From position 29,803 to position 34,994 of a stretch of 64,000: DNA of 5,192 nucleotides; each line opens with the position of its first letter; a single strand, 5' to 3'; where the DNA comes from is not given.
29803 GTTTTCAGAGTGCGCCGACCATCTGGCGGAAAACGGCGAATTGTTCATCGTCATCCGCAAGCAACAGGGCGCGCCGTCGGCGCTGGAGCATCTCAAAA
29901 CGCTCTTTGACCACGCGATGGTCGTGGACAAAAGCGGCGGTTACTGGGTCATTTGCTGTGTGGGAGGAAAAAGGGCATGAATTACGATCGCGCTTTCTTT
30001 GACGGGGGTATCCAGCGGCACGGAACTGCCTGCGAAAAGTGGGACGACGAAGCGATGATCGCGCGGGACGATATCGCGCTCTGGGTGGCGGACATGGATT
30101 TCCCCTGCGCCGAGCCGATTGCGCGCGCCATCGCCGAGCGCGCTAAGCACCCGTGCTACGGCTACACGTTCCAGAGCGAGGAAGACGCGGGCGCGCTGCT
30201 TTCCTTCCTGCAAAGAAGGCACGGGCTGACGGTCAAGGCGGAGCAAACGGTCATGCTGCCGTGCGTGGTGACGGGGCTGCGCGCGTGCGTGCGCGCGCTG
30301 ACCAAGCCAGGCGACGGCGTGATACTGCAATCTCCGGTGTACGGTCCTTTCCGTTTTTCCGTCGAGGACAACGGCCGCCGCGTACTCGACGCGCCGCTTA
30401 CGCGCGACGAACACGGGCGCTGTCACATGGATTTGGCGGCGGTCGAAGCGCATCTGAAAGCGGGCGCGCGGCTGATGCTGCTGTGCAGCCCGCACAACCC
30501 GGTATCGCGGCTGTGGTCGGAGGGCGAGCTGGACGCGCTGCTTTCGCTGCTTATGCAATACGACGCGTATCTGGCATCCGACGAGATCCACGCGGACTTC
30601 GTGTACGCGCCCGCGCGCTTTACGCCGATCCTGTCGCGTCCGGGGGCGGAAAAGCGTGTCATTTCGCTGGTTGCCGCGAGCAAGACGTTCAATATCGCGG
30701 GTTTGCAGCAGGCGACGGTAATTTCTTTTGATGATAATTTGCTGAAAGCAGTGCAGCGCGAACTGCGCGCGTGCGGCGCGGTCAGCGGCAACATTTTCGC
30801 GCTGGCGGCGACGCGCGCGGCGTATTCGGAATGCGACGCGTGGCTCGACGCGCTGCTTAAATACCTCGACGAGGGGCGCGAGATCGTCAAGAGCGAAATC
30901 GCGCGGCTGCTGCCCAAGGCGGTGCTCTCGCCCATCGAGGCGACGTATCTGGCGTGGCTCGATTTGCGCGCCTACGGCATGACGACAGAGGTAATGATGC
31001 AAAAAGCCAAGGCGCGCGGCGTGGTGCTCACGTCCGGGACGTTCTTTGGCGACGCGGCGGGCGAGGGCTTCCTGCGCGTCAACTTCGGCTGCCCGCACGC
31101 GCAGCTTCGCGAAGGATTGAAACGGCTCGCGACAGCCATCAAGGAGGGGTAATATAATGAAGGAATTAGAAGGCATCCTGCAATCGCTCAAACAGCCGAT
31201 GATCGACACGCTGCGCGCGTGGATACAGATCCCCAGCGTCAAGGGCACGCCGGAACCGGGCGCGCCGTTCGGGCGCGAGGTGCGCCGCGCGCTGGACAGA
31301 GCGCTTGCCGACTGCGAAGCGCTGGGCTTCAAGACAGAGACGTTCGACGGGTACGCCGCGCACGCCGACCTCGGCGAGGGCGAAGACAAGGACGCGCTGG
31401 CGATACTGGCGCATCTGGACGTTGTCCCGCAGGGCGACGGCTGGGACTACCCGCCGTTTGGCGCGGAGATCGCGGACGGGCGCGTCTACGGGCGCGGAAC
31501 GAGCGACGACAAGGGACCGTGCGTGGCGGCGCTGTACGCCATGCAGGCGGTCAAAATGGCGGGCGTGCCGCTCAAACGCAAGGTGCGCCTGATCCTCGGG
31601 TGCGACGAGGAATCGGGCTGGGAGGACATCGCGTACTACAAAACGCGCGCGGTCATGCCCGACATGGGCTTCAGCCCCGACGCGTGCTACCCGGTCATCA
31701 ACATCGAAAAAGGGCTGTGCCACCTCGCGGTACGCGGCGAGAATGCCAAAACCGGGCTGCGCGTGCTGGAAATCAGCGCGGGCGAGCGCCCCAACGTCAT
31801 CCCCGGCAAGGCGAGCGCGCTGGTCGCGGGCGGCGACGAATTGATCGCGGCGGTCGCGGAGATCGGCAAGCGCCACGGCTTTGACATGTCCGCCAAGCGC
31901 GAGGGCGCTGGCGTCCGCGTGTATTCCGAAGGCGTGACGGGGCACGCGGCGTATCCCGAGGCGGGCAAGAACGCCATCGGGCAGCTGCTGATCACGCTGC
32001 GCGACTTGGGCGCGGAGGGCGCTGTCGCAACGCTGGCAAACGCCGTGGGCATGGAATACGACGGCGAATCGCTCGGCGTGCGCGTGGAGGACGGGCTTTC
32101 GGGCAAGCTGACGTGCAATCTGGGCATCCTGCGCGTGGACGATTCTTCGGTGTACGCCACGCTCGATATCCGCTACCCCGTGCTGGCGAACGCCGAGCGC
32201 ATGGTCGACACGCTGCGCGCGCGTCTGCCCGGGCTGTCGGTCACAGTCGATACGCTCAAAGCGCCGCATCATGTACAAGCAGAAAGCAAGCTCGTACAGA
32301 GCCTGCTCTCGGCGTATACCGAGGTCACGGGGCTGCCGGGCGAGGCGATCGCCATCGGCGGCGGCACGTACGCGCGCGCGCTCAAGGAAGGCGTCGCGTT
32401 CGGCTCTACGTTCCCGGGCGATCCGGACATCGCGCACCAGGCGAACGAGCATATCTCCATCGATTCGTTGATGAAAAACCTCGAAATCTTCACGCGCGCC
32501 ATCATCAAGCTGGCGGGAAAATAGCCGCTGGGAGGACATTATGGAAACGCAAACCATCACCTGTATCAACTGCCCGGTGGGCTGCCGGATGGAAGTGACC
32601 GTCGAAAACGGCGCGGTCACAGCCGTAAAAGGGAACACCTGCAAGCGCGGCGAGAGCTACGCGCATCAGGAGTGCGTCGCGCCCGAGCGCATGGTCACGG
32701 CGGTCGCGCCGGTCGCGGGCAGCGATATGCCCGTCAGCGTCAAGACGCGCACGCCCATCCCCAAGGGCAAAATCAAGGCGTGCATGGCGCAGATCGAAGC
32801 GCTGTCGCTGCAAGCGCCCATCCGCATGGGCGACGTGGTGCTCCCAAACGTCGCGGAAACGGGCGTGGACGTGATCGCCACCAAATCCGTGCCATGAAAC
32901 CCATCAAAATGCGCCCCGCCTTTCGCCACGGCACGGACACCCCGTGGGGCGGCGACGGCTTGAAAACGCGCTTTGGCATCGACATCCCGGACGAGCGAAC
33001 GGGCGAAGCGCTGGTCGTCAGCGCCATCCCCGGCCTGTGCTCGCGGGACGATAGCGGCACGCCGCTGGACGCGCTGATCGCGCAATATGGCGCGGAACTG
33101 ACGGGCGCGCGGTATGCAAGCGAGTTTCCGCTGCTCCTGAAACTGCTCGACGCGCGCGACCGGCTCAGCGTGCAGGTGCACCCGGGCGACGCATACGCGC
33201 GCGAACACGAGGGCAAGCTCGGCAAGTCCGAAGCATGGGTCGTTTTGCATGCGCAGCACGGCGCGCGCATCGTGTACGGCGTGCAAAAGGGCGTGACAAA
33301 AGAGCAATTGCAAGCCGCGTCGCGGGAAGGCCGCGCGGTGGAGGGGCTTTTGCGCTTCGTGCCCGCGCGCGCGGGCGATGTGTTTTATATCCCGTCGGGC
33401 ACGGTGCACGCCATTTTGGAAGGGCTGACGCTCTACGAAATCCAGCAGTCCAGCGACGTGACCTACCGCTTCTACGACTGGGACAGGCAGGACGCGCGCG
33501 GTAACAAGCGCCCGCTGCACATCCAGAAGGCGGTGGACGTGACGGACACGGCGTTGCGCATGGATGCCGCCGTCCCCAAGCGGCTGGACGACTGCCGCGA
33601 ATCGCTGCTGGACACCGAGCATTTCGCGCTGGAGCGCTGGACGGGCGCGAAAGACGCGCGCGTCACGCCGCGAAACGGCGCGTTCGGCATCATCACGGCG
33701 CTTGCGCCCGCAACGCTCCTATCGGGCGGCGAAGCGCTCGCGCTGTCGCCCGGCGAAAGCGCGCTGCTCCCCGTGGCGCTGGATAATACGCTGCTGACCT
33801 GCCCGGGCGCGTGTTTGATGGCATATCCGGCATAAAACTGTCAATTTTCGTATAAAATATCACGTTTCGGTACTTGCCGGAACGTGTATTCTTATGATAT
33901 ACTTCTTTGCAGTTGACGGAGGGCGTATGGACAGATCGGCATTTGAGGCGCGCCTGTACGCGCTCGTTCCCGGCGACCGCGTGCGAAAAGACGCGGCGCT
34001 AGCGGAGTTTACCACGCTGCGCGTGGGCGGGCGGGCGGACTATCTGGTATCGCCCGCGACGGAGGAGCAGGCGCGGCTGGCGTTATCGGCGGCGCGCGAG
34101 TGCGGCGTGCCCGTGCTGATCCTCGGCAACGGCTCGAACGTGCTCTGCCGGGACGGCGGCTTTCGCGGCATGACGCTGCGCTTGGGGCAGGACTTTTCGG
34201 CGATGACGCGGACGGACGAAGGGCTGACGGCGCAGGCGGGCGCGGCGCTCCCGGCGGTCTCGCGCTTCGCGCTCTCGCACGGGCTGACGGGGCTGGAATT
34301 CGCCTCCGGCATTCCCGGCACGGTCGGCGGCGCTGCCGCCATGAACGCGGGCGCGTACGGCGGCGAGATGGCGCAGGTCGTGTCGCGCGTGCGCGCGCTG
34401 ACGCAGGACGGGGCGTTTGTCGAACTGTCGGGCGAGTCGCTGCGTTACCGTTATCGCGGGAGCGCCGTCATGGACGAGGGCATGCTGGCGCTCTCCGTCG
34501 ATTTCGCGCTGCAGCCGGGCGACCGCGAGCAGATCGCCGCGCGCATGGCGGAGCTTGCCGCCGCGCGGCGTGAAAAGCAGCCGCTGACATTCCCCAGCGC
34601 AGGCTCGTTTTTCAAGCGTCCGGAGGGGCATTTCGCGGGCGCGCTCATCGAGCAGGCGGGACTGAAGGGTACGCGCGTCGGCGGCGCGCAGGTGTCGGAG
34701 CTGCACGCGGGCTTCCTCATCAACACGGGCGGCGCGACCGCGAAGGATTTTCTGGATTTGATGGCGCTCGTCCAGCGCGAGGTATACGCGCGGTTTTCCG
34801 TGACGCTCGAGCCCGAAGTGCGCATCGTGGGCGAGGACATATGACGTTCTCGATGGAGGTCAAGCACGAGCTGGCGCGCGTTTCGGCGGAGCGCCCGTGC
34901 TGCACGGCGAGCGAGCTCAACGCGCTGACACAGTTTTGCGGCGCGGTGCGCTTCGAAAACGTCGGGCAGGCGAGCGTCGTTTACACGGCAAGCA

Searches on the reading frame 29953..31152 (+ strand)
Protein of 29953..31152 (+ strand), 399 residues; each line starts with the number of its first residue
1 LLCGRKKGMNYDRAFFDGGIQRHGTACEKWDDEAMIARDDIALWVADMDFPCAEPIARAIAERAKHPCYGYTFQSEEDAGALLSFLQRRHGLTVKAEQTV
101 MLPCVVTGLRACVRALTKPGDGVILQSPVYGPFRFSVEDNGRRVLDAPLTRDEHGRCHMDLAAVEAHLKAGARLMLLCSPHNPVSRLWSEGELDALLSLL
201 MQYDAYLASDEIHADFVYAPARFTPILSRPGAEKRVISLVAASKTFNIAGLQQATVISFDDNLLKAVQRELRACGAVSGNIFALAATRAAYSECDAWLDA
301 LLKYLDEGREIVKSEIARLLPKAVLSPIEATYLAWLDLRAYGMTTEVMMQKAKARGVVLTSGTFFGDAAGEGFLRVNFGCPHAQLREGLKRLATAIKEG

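Call 65: search_protein_families(library=pfam, proteins=[window:29953-31152:+], max_evalue=0.0001)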
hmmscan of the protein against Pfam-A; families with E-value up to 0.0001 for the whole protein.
window:29953-31152:+ (399 aa): 1 family
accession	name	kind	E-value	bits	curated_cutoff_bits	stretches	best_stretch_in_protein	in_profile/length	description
PF00155.27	Aminotran_1_2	-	1.5e-35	123.5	19.7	1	55-392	21-361/361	Aminotransferase class I and II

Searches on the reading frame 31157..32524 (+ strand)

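Call 65: search_protein_families(library=pfam, proteins=[window:31157-32524:+], max_evalue=0.0001)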
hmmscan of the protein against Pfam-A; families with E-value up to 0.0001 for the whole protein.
window:31157-32524:+ (455 aa): 2 families
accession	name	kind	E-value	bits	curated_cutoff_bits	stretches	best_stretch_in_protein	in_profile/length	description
PF01546.33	Peptidase_M20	-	1.8e-29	103.6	24.6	1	83-450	2-205/206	Peptidase family M20/M25/M40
PF07687.19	M20_dimer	-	1.4e-08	35.1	21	0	251-301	7-49/107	Peptidase dimerisation domain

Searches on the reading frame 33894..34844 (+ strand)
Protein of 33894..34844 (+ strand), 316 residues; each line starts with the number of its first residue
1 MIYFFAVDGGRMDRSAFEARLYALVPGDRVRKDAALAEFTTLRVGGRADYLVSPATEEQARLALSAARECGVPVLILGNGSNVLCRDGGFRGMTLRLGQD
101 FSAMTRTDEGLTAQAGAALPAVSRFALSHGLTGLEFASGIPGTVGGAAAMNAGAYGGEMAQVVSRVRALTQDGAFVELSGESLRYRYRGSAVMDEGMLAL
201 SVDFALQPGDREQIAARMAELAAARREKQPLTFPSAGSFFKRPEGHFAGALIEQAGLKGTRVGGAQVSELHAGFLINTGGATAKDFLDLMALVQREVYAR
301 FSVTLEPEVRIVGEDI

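Call 65: search_protein_families(library=pfam, proteins=[window:33894-34844:+], max_evalue=0.0001)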
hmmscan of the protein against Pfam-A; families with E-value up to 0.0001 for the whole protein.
window:33894-34844:+ (316 aa): 2 families
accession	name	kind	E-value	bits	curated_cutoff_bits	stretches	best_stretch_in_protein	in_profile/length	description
PF02873.21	MurB_C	-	3.3e-38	130.3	27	1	213-312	1-99/99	UDP-N-acetylenolpyruvoylglucosamine reductase, C-terminal domain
PF01565.28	FAD_binding_4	-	2.6e-25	89.2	26.4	1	49-179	2-139/139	FAD binding domain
